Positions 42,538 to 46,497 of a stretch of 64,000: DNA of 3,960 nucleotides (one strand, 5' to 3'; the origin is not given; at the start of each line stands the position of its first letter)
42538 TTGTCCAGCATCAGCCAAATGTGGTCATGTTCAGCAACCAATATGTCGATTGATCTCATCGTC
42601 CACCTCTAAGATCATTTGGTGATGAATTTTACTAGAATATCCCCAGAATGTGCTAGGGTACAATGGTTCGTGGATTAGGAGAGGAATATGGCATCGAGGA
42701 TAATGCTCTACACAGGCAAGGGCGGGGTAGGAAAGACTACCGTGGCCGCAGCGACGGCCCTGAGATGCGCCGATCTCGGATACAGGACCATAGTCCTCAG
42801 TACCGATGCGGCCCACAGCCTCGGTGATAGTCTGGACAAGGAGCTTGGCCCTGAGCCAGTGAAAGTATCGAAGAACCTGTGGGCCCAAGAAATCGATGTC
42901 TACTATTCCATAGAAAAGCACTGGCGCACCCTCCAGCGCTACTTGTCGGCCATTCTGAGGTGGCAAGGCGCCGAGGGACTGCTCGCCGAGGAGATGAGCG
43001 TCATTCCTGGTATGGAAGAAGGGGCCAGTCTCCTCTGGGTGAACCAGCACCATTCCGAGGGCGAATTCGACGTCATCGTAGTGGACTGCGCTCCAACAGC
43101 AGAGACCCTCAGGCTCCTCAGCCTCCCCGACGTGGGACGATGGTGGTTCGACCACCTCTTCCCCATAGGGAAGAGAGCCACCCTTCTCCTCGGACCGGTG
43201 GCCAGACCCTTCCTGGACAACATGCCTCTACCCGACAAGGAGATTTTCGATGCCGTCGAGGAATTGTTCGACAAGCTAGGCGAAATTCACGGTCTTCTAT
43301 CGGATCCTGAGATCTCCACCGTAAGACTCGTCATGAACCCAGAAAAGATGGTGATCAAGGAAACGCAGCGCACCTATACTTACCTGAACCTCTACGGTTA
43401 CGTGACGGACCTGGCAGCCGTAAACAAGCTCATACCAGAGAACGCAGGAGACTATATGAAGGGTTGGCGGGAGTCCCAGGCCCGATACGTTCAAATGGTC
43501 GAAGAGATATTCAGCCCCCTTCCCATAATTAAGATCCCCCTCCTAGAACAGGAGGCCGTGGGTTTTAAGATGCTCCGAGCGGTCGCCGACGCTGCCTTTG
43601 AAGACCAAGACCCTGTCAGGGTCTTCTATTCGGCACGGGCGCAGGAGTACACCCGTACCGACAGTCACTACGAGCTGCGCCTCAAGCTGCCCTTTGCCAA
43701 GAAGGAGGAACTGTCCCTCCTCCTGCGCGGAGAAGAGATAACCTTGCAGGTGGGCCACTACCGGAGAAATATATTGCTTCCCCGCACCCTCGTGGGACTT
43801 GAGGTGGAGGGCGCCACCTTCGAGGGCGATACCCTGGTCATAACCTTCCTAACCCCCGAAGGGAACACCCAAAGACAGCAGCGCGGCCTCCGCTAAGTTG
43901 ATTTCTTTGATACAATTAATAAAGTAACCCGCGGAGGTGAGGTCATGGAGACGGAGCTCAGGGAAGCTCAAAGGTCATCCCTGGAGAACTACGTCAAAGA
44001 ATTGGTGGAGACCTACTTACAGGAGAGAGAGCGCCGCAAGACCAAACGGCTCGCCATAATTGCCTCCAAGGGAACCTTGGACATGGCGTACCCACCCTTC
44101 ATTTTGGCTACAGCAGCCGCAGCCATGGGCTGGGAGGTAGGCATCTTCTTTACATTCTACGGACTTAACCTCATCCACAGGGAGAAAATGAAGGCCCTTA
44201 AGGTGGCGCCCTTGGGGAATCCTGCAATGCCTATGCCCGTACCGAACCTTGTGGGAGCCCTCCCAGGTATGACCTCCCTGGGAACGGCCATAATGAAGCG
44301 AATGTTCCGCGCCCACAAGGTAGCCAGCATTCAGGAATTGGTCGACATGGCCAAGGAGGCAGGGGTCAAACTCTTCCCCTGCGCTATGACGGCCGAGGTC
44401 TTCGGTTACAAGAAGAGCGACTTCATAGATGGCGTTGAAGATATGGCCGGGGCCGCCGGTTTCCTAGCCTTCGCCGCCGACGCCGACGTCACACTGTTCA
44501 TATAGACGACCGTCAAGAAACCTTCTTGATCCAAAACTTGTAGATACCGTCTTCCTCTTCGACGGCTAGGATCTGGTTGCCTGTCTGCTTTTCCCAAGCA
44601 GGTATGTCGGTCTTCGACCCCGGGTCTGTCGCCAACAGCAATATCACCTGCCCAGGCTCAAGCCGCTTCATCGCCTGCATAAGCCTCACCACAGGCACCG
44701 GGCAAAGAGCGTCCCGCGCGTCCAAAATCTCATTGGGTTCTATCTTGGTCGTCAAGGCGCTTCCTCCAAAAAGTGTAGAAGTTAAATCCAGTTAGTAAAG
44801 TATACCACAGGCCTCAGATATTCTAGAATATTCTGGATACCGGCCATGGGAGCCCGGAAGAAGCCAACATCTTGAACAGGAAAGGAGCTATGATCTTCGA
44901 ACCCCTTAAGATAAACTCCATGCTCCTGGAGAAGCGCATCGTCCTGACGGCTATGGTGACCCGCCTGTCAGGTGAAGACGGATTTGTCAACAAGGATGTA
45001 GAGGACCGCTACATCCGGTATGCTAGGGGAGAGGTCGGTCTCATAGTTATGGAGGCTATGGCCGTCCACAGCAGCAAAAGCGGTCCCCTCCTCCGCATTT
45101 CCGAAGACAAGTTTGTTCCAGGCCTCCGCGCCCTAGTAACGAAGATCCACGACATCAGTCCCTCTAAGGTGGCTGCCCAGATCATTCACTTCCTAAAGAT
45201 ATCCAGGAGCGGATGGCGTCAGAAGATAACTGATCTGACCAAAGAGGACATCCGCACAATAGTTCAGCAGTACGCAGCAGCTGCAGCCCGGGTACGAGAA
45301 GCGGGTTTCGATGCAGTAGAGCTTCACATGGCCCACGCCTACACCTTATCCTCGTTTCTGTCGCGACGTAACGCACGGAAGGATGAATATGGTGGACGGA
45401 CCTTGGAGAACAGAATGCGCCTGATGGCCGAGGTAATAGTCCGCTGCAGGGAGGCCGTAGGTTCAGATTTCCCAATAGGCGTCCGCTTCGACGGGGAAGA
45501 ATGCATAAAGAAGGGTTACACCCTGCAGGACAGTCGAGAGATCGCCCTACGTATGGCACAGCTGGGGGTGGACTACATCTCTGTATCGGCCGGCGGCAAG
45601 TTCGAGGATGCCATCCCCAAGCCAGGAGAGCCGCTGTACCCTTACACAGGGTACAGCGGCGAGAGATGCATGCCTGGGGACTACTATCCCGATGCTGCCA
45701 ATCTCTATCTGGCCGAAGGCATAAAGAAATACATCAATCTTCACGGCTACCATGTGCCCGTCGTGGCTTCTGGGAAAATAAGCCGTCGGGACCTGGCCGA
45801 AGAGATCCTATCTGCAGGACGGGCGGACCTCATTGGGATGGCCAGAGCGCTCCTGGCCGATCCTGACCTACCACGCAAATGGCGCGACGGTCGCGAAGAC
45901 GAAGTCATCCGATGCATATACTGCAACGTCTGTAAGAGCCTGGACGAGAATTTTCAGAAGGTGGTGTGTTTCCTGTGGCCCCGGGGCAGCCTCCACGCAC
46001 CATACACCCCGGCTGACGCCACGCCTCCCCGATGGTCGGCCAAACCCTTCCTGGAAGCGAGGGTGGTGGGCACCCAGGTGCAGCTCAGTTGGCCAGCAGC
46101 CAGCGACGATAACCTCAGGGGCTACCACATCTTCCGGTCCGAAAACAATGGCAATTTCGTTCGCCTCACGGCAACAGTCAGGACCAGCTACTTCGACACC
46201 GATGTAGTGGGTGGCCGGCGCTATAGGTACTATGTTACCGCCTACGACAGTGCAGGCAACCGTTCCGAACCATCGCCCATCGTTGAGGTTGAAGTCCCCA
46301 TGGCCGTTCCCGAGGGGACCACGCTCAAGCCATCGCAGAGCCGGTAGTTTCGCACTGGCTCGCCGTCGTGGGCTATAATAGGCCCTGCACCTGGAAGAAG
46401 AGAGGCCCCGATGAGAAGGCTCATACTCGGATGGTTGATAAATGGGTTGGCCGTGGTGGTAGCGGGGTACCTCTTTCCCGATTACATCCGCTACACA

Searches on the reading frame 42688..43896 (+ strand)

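Call 63: search_protein_families(library=pfam, proteins=[window:42688-43896:+], max_evalue=0.00001)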
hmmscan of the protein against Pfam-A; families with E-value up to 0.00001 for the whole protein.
window:42688-43896:+ (402 aa): 4 families
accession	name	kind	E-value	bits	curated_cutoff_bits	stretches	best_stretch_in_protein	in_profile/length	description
PF02374.21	ArsA_ATPase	-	8.2e-89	298.3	24.3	1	4-301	2-301/305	Anion-transporting ATPase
PF17886.7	ArsA_HSP20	-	1.9e-19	69.4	22.5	1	325-387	1-63/63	HSP20-like domain found in ArsA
PF13614.12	AAA_31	-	4.7e-07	30.4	27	1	5-144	4-135/177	AAA domain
PF10609.15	ParA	-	6.9e-06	26.1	27.1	0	4-41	5-42/246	NUBPL iron-transfer P-loop NTPase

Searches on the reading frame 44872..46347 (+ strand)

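Call 64: search_protein_families(library=pfam, proteins=[window:44872-46347:+], max_evalue=0.00001)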
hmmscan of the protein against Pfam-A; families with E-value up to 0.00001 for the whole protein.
window:44872-46347:+ (491 aa): 1 family
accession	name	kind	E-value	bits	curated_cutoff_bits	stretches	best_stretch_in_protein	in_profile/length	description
PF00724.26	Oxidored_FMN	-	1.3e-51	176.3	27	2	121-344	141-342/342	NADH:flavin oxidoreductase / NADH oxidase family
